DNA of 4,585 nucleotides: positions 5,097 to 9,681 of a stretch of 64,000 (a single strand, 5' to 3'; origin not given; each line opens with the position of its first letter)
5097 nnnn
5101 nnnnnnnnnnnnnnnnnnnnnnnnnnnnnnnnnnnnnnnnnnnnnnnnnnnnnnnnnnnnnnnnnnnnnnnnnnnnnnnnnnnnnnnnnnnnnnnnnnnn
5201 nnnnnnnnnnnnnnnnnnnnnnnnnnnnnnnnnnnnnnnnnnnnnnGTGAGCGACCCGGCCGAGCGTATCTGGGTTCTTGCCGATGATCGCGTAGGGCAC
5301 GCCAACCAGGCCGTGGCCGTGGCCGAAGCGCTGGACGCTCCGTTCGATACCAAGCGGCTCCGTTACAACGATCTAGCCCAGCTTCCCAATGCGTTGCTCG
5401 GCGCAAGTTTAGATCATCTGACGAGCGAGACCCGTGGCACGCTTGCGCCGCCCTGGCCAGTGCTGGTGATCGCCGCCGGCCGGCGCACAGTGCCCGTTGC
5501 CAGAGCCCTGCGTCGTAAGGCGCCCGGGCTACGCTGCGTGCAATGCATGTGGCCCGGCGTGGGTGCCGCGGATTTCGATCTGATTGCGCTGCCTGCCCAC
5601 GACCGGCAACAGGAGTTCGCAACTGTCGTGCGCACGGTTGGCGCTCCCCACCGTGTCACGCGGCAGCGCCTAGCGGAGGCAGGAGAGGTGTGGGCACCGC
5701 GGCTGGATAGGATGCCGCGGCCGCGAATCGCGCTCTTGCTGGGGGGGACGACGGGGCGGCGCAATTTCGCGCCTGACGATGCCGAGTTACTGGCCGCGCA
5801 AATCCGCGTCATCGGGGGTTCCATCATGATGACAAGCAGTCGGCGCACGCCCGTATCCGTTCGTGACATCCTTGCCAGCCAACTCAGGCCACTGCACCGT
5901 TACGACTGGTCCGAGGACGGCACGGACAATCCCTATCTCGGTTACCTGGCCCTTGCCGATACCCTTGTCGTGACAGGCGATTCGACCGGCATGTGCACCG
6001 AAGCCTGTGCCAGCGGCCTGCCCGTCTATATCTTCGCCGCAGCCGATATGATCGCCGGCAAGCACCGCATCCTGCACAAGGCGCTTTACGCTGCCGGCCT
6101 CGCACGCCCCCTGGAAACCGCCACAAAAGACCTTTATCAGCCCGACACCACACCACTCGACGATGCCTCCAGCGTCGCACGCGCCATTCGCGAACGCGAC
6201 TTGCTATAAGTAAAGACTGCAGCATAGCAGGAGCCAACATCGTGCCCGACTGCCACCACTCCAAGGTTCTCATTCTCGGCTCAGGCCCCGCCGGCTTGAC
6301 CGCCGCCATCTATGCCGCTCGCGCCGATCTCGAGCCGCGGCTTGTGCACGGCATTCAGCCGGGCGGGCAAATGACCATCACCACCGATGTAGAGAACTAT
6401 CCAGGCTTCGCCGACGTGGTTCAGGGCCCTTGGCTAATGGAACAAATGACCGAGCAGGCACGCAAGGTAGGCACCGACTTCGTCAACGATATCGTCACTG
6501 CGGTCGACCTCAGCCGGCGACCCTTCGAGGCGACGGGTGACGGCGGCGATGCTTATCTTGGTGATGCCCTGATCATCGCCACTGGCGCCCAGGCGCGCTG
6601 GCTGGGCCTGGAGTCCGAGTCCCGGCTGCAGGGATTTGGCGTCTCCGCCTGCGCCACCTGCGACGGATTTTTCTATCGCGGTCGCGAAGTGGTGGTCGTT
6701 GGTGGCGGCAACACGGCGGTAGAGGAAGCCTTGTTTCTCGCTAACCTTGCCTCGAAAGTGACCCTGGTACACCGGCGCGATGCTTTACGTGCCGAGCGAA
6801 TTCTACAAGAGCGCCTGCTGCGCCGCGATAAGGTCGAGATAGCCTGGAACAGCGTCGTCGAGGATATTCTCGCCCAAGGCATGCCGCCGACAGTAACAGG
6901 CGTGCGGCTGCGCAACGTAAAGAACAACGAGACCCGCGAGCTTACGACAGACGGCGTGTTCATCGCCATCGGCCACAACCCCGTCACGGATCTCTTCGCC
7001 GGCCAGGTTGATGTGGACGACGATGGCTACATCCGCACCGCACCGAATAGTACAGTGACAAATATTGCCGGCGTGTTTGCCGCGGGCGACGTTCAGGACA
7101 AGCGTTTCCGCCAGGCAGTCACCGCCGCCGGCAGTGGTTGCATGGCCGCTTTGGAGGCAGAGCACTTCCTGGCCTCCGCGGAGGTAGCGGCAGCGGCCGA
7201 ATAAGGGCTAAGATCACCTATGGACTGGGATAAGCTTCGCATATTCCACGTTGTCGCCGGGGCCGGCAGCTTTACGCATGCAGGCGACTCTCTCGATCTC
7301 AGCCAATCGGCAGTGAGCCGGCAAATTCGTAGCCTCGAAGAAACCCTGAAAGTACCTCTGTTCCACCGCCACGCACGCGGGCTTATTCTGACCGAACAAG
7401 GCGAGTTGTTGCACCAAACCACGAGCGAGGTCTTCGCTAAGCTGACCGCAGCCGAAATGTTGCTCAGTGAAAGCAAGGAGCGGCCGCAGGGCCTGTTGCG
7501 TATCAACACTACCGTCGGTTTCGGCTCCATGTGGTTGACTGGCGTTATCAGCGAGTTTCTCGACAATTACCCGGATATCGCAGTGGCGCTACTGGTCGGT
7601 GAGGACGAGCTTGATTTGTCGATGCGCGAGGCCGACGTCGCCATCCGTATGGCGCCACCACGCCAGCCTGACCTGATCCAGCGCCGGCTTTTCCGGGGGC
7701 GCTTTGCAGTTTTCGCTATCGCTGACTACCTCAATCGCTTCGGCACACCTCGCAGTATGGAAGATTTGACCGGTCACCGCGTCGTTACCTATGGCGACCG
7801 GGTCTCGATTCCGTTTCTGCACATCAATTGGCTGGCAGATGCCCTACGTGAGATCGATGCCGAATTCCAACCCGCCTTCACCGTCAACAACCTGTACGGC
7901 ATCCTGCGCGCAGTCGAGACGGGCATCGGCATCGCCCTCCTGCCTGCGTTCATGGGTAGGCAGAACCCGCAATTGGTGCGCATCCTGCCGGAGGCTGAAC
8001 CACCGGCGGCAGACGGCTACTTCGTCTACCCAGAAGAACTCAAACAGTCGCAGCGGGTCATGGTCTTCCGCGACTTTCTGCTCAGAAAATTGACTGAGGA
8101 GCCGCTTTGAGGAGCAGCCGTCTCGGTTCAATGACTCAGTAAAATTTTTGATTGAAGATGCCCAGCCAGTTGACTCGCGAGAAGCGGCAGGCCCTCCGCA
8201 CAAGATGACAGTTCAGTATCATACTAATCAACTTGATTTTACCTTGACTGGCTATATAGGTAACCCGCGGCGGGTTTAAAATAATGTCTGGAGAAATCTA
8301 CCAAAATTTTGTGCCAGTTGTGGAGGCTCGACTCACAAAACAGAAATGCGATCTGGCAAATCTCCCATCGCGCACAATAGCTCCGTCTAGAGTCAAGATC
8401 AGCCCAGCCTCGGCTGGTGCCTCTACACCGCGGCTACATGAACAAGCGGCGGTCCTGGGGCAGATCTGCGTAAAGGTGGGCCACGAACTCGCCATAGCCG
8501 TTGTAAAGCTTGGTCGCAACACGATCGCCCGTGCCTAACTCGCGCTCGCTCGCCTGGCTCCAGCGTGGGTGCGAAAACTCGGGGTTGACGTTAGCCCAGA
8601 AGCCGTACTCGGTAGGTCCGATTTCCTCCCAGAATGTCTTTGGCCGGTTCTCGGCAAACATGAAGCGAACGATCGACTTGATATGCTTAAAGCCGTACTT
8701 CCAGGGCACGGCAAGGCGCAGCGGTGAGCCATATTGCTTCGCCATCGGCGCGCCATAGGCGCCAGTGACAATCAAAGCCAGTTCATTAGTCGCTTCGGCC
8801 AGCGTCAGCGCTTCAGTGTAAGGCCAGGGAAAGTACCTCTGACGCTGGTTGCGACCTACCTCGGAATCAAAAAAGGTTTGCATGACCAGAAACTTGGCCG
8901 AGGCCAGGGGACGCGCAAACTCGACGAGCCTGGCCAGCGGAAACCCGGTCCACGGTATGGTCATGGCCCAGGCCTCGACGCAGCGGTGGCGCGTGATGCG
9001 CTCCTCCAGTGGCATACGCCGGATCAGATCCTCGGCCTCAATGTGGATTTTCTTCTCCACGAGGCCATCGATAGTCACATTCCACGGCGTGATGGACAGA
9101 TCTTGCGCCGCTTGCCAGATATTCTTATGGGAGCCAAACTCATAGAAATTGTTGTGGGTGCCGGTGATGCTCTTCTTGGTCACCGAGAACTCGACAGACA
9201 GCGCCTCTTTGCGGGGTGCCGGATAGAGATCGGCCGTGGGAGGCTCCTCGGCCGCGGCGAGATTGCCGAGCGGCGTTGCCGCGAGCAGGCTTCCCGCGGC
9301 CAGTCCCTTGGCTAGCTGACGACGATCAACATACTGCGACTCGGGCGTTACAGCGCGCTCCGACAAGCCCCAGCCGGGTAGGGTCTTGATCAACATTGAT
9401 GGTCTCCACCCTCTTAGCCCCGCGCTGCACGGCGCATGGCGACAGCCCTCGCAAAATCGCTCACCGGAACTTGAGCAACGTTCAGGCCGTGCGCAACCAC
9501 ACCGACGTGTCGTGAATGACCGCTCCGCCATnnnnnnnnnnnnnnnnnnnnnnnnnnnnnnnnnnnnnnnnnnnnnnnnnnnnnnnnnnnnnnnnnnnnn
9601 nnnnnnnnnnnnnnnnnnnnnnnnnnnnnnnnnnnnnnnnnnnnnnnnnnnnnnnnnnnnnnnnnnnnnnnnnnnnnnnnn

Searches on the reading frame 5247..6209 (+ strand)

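Call 14: search_protein_families(library=pfam, proteins=[window:5247-6209:+], max_evalue=0.0001)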
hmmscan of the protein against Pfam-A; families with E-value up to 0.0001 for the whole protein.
window:5247-6209:+ (320 aa): 1 family
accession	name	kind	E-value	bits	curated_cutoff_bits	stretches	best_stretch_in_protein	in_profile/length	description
PF06258.17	Mito_fiss_Elm1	-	4.2e-81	272.8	27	1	17-317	2-303/304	Mitochondrial fission ELM1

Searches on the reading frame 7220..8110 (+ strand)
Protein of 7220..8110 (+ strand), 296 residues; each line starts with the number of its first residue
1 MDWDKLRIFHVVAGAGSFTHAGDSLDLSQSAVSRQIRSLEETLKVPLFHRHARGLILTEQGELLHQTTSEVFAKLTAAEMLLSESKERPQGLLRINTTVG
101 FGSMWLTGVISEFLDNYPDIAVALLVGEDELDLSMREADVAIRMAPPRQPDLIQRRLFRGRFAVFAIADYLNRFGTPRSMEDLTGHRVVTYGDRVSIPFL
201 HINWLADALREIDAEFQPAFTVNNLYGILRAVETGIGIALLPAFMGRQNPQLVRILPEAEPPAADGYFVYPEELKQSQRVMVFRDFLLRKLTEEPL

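Call 14: search_protein_families(library=pfam, proteins=[window:7220-8110:+], max_evalue=0.0001)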
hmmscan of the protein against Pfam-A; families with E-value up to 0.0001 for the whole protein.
window:7220-8110:+ (296 aa): 2 families
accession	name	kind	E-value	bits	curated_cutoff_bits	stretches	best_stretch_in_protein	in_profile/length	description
PF03466.25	LysR_substrate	-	7e-40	137.1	28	1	87-290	2-207/209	LysR substrate binding domain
PF00126.33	HTH_1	-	1.5e-22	79.7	26.6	1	3-62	1-60/60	Bacterial regulatory helix-turn-helix protein, lysR family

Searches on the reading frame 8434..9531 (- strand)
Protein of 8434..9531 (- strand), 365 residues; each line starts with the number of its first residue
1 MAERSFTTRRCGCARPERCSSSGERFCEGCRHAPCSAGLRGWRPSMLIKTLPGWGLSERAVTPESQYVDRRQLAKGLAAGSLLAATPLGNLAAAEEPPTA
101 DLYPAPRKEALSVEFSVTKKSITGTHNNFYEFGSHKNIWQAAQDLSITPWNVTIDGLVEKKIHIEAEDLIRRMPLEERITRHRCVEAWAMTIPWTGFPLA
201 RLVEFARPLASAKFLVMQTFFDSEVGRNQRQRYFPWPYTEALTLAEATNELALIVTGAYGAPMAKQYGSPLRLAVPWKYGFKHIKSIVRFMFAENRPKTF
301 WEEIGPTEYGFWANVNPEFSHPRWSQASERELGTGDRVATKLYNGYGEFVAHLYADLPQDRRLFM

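Call 14: search_protein_families(library=pfam, proteins=[window:8434-9531:-], max_evalue=0.0001)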
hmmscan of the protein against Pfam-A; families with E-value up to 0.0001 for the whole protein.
window:8434-9531:- (365 aa): 1 family
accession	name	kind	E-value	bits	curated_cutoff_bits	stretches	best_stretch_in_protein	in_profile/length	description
PF00174.25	Oxidored_molyb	-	2.2e-26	92.9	24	1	146-301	8-169/169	Oxidoreductase molybdopterin binding domain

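Call 52: search_protein_families(library=ncbifam, proteins=[window:8434-9531:-], max_evalue=0.001)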
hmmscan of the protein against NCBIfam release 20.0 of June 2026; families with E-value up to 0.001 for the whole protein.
window:8434-9531:- (365 aa): 2 families
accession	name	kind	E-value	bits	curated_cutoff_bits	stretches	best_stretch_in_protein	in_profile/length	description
NF003767.0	PRK05363.1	equivalog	9e-111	370.2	207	1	49-357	4-314/320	protein-methionine-sulfoxide reductase catalytic subunit MsrP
NF052245.1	SorA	equivalog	0.0005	18.9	600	0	193-301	153-254/396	SorA family sulfite dehydrogenase catalytic subunit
